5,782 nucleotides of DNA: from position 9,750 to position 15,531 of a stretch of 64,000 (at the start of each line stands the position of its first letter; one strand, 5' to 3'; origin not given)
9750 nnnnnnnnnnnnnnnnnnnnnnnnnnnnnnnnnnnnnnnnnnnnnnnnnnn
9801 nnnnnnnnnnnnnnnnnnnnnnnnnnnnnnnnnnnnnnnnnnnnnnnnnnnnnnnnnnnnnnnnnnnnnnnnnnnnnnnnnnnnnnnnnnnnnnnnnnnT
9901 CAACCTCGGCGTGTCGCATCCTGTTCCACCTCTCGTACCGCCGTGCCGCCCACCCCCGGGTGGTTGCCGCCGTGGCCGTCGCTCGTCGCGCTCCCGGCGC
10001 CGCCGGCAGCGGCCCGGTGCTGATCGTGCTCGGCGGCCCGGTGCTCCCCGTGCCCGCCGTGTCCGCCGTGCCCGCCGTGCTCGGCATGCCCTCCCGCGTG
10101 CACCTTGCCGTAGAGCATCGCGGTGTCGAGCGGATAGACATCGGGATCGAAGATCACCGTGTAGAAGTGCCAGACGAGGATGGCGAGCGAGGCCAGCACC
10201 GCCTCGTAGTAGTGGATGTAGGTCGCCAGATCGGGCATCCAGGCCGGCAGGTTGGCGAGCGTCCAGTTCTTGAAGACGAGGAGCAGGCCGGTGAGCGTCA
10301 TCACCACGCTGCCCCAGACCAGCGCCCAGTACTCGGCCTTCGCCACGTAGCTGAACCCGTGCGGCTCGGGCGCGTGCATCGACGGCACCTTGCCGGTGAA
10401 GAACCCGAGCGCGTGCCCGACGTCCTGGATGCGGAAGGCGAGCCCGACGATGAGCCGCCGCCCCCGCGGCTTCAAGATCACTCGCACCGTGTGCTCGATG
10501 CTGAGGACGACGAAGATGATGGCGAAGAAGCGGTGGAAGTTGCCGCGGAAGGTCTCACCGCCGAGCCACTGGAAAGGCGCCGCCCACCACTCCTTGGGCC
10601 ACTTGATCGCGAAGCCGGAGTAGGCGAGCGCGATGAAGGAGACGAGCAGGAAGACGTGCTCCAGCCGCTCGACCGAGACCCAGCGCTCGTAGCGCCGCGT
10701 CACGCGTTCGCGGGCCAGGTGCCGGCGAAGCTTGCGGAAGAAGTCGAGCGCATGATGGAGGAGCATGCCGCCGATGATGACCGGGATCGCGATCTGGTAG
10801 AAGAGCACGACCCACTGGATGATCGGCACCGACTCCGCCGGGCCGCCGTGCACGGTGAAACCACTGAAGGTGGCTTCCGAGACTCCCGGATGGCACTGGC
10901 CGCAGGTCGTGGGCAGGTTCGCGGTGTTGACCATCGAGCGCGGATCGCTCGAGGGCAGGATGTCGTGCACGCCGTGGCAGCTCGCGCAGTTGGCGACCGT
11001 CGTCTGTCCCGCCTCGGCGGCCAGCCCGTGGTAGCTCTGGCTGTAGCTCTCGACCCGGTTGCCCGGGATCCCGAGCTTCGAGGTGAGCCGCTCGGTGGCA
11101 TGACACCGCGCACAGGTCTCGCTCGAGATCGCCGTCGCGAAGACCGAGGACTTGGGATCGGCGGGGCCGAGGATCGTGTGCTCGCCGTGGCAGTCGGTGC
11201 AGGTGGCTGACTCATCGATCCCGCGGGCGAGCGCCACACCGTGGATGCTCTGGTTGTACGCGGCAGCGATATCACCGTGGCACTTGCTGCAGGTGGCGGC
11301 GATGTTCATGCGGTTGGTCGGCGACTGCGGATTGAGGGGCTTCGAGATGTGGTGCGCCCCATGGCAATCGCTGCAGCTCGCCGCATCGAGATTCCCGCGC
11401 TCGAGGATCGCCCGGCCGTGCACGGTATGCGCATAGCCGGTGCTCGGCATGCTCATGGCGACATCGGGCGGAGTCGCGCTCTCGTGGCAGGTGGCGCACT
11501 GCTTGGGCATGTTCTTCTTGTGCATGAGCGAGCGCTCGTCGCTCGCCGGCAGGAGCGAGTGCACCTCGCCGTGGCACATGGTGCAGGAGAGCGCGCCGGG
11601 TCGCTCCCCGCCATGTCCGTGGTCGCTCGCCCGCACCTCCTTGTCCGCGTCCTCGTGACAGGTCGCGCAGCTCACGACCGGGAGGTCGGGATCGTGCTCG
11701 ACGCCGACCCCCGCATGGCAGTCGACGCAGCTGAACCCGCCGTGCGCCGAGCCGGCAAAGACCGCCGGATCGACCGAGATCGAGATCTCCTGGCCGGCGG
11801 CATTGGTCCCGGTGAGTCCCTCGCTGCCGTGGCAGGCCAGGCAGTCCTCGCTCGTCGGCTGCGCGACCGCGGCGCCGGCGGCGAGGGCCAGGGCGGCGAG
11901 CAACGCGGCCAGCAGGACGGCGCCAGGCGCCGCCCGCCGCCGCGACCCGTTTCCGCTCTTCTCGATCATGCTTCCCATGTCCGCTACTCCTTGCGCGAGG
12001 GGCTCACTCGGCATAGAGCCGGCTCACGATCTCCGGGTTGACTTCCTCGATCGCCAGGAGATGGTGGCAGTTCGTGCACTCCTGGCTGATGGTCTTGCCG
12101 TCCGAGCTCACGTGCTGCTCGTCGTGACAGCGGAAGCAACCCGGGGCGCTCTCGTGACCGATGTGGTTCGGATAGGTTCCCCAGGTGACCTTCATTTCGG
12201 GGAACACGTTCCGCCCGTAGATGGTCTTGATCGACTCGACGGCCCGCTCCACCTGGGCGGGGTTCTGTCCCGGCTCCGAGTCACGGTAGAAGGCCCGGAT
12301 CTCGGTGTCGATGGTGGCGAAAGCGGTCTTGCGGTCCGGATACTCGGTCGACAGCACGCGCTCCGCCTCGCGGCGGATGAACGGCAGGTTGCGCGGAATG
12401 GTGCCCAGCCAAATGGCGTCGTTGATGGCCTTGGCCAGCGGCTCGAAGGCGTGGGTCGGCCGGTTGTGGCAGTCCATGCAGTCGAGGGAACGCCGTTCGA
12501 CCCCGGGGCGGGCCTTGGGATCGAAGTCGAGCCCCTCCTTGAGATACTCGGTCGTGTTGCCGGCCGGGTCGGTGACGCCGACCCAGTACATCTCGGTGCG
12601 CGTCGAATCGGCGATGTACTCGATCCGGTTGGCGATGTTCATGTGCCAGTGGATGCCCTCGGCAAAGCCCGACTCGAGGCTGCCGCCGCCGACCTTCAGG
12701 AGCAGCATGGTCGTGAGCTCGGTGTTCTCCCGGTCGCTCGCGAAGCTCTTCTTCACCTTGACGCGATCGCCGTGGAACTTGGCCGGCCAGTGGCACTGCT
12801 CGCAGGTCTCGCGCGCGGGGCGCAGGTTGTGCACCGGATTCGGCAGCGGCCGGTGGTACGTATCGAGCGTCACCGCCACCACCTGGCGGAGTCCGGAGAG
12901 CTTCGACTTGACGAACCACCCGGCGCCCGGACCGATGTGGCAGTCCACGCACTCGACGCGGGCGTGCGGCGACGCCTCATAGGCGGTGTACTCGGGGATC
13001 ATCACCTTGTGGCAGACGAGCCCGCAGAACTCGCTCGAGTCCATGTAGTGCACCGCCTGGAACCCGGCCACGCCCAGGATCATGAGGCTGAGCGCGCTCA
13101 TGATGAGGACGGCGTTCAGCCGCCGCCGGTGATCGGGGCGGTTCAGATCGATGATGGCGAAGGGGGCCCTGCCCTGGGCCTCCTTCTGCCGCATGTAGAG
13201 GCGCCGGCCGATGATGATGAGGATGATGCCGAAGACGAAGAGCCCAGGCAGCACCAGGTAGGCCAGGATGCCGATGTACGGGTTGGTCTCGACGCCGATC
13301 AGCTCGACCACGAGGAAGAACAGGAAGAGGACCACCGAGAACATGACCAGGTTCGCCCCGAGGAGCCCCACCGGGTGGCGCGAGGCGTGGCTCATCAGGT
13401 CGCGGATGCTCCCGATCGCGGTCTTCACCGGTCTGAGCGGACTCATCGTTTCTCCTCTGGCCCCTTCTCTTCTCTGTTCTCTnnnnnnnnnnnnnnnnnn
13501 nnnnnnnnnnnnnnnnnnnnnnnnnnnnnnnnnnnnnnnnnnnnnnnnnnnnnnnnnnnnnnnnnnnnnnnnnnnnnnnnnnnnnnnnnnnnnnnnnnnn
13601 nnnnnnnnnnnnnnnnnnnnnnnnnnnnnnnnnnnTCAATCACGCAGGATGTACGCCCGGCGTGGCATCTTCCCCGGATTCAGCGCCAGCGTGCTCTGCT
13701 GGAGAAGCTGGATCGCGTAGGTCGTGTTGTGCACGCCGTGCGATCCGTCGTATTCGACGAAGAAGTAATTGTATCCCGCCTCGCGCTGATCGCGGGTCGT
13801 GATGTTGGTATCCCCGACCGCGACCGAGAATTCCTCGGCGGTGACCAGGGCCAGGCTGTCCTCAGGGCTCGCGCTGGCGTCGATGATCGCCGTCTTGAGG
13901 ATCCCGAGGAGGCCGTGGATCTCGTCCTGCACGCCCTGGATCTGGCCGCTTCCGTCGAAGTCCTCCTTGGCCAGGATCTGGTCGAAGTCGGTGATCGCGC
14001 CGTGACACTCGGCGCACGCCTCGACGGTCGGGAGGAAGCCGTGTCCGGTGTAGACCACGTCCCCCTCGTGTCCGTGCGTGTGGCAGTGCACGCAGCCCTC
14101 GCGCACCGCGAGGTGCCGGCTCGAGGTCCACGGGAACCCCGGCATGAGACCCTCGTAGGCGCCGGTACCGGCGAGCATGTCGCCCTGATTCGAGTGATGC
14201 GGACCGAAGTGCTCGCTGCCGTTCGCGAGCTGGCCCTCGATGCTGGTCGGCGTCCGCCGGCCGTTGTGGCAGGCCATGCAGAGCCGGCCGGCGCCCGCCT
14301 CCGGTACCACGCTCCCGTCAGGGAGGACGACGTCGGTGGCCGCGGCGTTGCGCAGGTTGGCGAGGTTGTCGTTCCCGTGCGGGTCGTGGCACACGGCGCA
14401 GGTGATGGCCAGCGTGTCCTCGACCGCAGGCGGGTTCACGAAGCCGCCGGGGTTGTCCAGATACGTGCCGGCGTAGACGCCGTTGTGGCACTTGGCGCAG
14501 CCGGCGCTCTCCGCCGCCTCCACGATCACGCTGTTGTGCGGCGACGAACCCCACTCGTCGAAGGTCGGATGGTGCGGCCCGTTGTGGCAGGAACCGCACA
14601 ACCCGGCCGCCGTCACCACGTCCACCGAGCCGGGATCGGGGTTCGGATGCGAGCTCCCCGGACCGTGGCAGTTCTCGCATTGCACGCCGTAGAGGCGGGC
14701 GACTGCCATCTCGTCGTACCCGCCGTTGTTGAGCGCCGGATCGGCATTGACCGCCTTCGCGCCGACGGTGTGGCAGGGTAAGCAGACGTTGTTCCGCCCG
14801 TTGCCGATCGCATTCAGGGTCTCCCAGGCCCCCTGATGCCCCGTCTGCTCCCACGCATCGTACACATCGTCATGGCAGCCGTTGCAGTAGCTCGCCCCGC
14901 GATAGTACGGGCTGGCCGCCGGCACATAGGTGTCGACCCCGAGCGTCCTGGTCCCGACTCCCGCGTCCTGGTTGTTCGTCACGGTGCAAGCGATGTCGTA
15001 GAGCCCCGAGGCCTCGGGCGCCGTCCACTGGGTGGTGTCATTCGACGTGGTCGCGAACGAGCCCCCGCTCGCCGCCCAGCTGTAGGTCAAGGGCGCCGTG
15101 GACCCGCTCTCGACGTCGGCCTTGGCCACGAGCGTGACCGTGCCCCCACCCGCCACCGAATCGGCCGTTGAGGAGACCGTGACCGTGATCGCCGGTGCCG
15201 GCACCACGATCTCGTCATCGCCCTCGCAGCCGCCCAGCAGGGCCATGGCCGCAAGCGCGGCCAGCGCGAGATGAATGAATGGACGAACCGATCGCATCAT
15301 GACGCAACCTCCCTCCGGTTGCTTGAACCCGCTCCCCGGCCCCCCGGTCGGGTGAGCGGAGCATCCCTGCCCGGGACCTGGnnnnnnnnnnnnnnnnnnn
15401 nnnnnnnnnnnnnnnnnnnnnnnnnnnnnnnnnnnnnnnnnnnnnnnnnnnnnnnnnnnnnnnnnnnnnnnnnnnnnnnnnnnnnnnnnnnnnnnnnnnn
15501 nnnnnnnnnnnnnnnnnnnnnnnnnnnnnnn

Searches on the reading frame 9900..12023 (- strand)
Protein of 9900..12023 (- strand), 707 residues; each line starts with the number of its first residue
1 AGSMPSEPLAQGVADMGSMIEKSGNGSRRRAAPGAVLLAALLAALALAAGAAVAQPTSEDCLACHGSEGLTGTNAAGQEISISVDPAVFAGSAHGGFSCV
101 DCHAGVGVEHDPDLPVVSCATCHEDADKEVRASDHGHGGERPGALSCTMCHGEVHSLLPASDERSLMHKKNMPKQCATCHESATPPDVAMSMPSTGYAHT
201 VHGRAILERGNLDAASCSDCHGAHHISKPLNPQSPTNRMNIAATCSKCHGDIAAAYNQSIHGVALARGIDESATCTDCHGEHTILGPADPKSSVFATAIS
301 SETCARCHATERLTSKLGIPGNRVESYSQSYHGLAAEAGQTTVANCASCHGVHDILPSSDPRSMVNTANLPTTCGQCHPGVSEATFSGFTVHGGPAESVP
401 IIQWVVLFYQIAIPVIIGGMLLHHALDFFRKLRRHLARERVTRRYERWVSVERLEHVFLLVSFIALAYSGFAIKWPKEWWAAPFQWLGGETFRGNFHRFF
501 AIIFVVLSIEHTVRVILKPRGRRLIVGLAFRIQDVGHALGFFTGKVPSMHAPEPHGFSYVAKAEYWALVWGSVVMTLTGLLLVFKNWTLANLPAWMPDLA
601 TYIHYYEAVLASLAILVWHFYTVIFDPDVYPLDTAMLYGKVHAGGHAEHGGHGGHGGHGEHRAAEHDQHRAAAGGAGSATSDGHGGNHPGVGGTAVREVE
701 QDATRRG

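Call 55: search_protein_families(library=pfam, proteins=[window:9900-12023:-], max_evalue=0.001)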
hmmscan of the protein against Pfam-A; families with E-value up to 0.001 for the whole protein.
window:9900-12023:- (707 aa): 8 families
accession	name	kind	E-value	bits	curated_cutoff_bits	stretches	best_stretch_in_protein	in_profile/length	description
PF14522.11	Cytochrome_C7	-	5.3e-17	61.8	24.8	2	213-279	12-66/67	Cytochrome c7 and related cytochrome c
PF14537.11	Cytochrom_c3_2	-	2.6e-15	57.1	25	1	215-308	7-78/79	Cytochrome c3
PF09699.15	Paired_CXXCH_1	-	5.5e-11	42.4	20.6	0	274-311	8-39/41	Doubled CXXCH motif (Paired_CXXCH_1)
PF22113.1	Mtrc-MtrF_II-IV_dom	-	7.6e-11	42.3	30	1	146-282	8-166/176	Outer membrane cytochrome MtrC/MtrF-like, domains II/IV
PF02085.21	Cytochrom_CIII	-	6.4e-09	36.5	22.9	1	82-155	16-86/101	Class III cytochrome C family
PF01292.26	Ni_hydr_CYTB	-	8.9e-09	35.8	30.1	1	447-627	1-166/179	Prokaryotic cytochrome b561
PF14358.11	DUF4405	-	9.7e-05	23.3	26.7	1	457-512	4-62/66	Domain of unknown function (DUF4405)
PF00684.25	DnaJ_CXXCXGXG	-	0.00013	22.6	32.7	0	214-251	15-50/65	DnaJ central domain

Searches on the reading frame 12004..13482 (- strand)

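Call 55: search_protein_families(library=pfam, proteins=[window:12004-13482:-], max_evalue=0.001)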
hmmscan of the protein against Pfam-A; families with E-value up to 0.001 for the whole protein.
window:12004-13482:- (492 aa): 3 families
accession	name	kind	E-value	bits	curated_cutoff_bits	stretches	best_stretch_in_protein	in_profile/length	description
PF03264.19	Cytochrom_NNT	-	1.7e-09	38.1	24.1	1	123-210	9-100/174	NapC/NirT cytochrome c family, N-terminal region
PF14522.11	Cytochrome_C7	-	8.6e-06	25.9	24.8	0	445-474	43-67/67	Cytochrome c7 and related cytochrome c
PF14537.11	Cytochrom_c3_2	-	0.00027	21.8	25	0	445-476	4-36/79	Cytochrome c3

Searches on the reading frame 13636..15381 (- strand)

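Call 55: search_protein_families(library=pfam, proteins=[window:13636-15381:-], max_evalue=0.001)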
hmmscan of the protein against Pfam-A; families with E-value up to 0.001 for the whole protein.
window:13636-15381:- (581 aa): 5 families
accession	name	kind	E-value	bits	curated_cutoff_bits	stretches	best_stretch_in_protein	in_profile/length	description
PF14522.11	Cytochrome_C7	-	4.2e-13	49.3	24.8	1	231-300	12-67/67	Cytochrome c7 and related cytochrome c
PF22113.1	Mtrc-MtrF_II-IV_dom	-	1.6e-09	38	30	0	159-244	77-168/176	Outer membrane cytochrome MtrC/MtrF-like, domains II/IV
PF14537.11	Cytochrom_c3_2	-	6.6e-09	36.6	25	0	232-301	6-66/79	Cytochrome c3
PF13435.11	Cytochrome_C554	-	1.2e-07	33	20.8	1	166-240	2-84/84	Cytochrome c554 and c-prime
PF09699.15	Paired_CXXCH_1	-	1.8e-05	24.8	20.6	0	328-374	9-38/41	Doubled CXXCH motif (Paired_CXXCH_1)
